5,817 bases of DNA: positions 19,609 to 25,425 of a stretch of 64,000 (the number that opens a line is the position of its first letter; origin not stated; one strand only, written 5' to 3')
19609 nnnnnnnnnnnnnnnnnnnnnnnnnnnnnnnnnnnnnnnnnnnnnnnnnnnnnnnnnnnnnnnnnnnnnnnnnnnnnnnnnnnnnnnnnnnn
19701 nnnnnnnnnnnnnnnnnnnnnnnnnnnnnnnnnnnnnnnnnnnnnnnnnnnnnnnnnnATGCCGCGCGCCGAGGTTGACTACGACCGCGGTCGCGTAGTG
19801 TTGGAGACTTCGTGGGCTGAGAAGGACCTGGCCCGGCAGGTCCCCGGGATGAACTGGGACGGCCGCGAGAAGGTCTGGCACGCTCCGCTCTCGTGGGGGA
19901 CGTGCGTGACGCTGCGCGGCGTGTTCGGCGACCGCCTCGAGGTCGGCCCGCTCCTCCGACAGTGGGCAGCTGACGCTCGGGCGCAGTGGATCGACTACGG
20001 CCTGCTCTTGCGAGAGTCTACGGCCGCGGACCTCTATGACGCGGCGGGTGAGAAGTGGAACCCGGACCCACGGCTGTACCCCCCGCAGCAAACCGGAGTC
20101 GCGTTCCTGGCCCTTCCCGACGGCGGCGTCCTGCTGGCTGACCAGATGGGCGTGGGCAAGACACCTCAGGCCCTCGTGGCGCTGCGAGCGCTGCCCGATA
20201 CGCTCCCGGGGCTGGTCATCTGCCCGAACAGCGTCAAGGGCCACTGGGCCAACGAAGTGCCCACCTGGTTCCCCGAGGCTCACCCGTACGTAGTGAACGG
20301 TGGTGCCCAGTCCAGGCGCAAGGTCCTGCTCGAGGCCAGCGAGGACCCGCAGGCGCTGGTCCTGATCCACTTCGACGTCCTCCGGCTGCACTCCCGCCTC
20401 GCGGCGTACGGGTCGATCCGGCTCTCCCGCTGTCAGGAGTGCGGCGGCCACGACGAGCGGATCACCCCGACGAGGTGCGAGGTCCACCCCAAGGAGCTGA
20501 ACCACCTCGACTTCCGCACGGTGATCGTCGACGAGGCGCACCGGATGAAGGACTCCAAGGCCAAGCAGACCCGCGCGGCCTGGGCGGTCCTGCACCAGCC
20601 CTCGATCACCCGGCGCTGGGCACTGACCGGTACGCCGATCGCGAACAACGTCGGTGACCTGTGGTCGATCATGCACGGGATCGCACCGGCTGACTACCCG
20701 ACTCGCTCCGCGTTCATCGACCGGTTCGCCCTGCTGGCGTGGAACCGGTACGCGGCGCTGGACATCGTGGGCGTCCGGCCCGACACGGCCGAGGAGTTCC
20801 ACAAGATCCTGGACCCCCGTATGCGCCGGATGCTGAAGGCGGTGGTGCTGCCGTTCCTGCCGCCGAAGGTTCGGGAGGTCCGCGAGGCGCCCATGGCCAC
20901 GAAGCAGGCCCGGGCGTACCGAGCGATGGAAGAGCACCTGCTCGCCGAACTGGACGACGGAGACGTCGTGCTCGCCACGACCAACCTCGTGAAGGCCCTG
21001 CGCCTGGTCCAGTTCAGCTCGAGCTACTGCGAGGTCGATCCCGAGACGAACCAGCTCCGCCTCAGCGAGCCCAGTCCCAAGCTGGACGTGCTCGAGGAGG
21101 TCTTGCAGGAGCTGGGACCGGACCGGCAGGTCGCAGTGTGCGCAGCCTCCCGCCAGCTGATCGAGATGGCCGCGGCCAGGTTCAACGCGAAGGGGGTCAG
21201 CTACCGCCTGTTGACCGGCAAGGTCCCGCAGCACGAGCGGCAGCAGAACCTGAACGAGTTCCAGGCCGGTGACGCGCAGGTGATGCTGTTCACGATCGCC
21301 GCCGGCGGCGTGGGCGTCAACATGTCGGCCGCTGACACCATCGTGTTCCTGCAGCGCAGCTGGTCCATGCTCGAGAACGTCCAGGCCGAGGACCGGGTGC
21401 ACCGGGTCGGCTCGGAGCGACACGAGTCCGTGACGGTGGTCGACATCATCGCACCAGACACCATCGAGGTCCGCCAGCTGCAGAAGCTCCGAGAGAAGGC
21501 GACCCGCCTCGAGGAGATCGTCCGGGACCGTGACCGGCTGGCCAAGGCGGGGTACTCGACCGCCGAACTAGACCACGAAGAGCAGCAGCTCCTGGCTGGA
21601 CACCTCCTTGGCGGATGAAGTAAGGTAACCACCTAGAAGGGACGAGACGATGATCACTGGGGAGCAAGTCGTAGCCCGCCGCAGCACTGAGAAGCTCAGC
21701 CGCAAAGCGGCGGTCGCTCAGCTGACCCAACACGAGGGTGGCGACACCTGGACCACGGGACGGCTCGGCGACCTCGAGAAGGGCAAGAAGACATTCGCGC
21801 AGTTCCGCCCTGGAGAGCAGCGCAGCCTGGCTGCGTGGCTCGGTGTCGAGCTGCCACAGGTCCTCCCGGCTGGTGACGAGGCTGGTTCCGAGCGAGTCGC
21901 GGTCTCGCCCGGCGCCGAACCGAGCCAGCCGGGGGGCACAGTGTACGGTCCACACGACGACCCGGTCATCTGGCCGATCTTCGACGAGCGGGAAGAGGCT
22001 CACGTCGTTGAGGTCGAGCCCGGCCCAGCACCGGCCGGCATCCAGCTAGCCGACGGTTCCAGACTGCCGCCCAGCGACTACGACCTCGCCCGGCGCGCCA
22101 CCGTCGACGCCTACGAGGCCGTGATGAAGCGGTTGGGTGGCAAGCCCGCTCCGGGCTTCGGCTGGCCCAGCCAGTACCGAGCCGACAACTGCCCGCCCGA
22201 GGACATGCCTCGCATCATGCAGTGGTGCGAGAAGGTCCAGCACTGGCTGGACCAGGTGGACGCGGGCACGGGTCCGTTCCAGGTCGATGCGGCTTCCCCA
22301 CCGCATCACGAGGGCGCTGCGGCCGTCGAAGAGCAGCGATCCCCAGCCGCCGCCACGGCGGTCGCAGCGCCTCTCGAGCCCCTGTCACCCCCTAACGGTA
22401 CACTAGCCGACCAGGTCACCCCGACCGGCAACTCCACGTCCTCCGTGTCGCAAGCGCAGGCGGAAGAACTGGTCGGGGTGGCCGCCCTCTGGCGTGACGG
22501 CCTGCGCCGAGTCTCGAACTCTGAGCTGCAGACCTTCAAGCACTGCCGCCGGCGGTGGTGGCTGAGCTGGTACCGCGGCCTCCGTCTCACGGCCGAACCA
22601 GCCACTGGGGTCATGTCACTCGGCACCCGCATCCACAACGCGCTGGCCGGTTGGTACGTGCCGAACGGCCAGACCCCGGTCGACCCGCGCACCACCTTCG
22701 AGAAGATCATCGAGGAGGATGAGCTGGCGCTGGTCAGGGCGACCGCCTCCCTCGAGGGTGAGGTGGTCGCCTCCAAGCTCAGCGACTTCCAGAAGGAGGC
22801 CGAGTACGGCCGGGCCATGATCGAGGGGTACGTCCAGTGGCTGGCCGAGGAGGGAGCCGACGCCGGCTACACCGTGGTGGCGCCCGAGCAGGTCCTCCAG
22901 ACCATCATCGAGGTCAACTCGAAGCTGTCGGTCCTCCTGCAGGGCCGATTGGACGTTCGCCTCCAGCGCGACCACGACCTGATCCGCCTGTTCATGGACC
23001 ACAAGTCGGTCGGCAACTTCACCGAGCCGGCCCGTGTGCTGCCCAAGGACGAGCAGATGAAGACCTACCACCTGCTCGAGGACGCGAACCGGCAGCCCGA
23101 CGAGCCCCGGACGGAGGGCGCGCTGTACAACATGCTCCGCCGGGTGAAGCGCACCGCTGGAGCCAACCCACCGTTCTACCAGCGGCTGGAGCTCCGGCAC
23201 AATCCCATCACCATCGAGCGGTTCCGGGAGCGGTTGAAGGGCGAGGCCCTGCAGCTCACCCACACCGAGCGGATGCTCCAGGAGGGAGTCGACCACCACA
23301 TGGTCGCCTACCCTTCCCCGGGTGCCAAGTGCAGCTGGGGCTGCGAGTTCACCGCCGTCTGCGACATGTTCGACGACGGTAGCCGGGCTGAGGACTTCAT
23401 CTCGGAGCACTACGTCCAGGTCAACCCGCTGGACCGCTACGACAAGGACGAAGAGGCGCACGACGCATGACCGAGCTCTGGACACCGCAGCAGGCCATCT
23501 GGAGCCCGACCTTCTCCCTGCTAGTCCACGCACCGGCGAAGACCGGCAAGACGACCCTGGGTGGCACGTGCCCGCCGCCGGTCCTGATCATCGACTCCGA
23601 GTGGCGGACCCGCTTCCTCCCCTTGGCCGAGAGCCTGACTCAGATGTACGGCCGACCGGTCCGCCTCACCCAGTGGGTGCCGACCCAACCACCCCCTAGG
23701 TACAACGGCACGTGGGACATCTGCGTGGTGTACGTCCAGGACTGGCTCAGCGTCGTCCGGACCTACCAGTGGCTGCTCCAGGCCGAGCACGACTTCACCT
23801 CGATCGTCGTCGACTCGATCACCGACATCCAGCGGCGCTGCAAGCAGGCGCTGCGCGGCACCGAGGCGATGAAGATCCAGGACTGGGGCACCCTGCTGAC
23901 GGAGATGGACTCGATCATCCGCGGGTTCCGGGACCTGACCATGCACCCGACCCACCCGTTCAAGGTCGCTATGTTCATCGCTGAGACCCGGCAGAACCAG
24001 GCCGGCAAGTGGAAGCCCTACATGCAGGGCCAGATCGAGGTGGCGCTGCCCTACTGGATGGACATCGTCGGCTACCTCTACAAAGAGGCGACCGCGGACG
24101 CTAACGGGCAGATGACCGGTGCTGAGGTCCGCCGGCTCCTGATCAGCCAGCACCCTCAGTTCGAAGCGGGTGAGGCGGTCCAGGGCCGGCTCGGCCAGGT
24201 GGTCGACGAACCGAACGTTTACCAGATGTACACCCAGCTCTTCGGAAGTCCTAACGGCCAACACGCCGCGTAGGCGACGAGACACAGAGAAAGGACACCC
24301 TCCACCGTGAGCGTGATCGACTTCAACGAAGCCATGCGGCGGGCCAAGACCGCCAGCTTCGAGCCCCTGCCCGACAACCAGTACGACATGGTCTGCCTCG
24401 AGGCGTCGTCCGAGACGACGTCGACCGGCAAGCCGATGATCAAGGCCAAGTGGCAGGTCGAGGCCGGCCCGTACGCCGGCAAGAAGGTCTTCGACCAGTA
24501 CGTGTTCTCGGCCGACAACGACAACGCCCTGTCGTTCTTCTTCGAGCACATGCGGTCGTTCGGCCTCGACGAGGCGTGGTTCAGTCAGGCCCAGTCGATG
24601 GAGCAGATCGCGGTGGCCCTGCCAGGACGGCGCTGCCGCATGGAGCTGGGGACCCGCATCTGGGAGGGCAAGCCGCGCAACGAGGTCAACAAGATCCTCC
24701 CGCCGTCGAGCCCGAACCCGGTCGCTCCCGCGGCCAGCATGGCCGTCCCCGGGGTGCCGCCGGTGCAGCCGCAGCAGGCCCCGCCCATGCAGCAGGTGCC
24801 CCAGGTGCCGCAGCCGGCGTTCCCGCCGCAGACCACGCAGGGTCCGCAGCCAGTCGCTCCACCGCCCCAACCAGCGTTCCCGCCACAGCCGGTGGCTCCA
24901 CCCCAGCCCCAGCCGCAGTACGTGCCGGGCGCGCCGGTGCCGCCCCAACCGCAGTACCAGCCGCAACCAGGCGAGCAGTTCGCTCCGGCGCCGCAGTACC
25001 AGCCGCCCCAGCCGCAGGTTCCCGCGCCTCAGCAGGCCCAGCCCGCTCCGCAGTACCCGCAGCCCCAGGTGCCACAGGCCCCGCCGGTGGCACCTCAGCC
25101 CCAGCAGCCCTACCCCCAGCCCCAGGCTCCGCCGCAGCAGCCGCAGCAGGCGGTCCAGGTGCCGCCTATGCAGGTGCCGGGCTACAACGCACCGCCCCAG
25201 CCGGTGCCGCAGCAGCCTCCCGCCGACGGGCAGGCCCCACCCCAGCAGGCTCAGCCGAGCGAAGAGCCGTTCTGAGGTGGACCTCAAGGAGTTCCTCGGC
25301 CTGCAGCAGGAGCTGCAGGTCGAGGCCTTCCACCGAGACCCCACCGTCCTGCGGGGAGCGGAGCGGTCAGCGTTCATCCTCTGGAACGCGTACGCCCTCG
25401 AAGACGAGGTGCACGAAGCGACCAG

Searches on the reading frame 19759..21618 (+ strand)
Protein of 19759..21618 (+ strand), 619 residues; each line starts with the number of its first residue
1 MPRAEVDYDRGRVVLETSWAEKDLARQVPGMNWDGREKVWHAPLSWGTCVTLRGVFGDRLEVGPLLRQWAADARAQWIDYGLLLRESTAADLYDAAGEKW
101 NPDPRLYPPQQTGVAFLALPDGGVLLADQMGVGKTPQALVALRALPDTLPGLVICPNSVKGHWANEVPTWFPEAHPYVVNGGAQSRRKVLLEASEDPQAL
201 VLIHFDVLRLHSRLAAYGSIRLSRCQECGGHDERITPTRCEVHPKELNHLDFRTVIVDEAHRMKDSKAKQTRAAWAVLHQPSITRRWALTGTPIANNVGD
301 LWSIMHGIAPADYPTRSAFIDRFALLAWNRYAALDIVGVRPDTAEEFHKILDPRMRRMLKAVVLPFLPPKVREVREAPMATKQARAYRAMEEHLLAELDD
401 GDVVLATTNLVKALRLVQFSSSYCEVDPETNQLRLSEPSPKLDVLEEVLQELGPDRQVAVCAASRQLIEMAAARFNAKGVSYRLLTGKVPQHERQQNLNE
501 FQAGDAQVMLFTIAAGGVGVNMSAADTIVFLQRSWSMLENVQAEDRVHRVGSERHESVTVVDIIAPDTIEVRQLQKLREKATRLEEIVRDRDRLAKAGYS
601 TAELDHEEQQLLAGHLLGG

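Call 9: search_protein_families(library=pfam, proteins=[window:19759-21618:+], max_evalue=0.01)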
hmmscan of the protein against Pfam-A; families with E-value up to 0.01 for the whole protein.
window:19759-21618:+ (619 aa): 5 families
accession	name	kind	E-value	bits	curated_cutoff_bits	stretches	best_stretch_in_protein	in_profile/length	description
PF00176.29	SNF2-rel_dom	-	1.2e-35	123.5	24.9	1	111-403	3-266/290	SNF2-related domain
PF00271.37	Helicase_C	-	2.6e-16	60.3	23.5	1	441-551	2-110/110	Helicase conserved C-terminal domain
PF00270.35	DEAD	-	6.3e-05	23.2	26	0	236-298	101-164/167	DEAD/DEAH box helicase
PF18974.5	DUF5710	-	0.0021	18.2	26.5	1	12-43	1-31/44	Domain of unknown function (DUF5710)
PF04851.21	ResIII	-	0.0098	16.3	22.5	0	224-293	114-162/164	Type III restriction enzyme, res subunit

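Call 10: search_protein_families(library=phrogs, proteins=[window:19759-21618:+], max_evalue=0.001)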
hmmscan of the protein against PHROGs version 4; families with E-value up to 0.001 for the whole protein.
window:19759-21618:+ (619 aa): 6 families
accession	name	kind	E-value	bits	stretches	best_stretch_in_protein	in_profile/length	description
phrog_62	-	DNA, RNA and nucleotide metabolism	9.4e-108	362.5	1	55-606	674-1150/1881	DNA helicase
phrog_29996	-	unknown function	6.6e-23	81.6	1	244-573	830-1149/1189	-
phrog_16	-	DNA, RNA and nucleotide metabolism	1.8e-21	77.1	2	445-585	479-620/986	DNA helicase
phrog_11354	-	unknown function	6e-07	30.2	1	492-589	10-106/116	-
phrog_1685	-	unknown function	1.9e-06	26.4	1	500-593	1462-1554/2278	-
phrog_9690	-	DNA, RNA and nucleotide metabolism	6e-05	23.2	1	466-570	174-273/306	DNA helicase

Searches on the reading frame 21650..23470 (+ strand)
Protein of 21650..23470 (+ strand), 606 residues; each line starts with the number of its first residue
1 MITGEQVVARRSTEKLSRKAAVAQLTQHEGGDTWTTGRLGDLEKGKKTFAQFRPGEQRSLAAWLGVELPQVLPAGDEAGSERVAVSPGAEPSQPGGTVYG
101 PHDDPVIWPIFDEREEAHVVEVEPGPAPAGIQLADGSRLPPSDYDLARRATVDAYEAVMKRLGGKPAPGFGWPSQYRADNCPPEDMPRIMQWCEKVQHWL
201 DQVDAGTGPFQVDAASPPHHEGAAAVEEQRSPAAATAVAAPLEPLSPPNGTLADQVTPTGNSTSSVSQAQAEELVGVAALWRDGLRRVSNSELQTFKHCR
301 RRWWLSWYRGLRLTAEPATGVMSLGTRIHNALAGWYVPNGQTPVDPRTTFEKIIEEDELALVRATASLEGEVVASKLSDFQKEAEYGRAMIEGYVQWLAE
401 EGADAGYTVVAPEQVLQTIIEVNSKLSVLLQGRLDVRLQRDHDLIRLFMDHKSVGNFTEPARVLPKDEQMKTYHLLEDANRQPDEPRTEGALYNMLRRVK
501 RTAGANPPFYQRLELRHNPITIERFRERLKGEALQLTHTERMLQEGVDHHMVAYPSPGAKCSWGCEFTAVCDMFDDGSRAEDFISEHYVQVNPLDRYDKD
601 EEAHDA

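Call 9: search_protein_families(library=pfam, proteins=[window:21650-23470:+], max_evalue=0.01)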
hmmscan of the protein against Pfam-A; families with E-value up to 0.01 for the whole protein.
window:21650-23470:+ (606 aa): 1 family
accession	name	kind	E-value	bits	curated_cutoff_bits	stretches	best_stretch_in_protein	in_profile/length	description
PF12705.13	PDDEXK_1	-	1.3e-17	65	22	1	287-572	1-247/247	PD-(D/E)XK nuclease superfamily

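Call 10: search_protein_families(library=phrogs, proteins=[window:21650-23470:+], max_evalue=0.001)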
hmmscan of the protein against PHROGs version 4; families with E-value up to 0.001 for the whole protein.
window:21650-23470:+ (606 aa): 1 family
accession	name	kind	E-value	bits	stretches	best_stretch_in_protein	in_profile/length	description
phrog_1218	-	DNA, RNA and nucleotide metabolism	5.8e-38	132.1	2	283-502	5-212/364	exonuclease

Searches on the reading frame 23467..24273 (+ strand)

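Call 9: search_protein_families(library=pfam, proteins=[window:23467-24273:+], max_evalue=0.01)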
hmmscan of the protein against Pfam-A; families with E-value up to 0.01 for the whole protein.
window:23467-24273:+ (268 aa): 1 family
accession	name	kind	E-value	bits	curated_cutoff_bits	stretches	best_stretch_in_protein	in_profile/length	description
PF13479.12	AAA_24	-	2.4e-14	54.1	27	1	18-234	5-191/195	AAA domain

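Call 10: search_protein_families(library=phrogs, proteins=[window:23467-24273:+], max_evalue=0.001)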
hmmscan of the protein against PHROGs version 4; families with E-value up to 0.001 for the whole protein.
window:23467-24273:+ (268 aa): 1 family
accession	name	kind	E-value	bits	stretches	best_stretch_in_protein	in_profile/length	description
phrog_124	-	DNA, RNA and nucleotide metabolism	1.2e-28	101.5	1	17-251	45-247/382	Sak4-like ssDNA annealing protein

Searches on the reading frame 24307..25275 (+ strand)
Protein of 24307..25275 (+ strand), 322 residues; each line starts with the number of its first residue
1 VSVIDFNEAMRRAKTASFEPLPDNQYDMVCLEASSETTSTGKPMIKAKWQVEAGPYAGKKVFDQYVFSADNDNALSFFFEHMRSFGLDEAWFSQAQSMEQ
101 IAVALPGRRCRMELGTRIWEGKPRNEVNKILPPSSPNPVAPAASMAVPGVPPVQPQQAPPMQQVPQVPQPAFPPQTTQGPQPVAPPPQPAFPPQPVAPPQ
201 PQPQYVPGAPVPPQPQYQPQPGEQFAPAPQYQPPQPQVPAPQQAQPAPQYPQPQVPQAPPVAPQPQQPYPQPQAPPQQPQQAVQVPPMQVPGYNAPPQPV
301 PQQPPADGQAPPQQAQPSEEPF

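Call 9: search_protein_families(library=pfam, proteins=[window:24307-25275:+], max_evalue=0.01)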
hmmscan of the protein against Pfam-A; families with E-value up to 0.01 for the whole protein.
window:24307-25275:+ (322 aa): 1 family
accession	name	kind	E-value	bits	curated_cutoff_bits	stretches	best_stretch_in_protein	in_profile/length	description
PF05037.18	DUF669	-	0.00035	21.1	21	1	12-75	5-70/138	Protein of unknown function (DUF669)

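Call 10: search_protein_families(library=phrogs, proteins=[window:24307-25275:+], max_evalue=0.001)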
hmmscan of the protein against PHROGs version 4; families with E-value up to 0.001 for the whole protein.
window:24307-25275:+ (322 aa): 3 families
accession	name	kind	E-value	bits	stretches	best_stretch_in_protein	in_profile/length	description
phrog_2300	-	unknown function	1e-14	56.1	1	4-225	29-236/347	-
phrog_378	-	DNA, RNA and nucleotide metabolism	2.8e-10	41.7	1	12-156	11-142/163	single strand DNA binding protein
phrog_7778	-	DNA, RNA and nucleotide metabolism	5.5e-05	24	1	5-74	22-91/162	single strand DNA binding protein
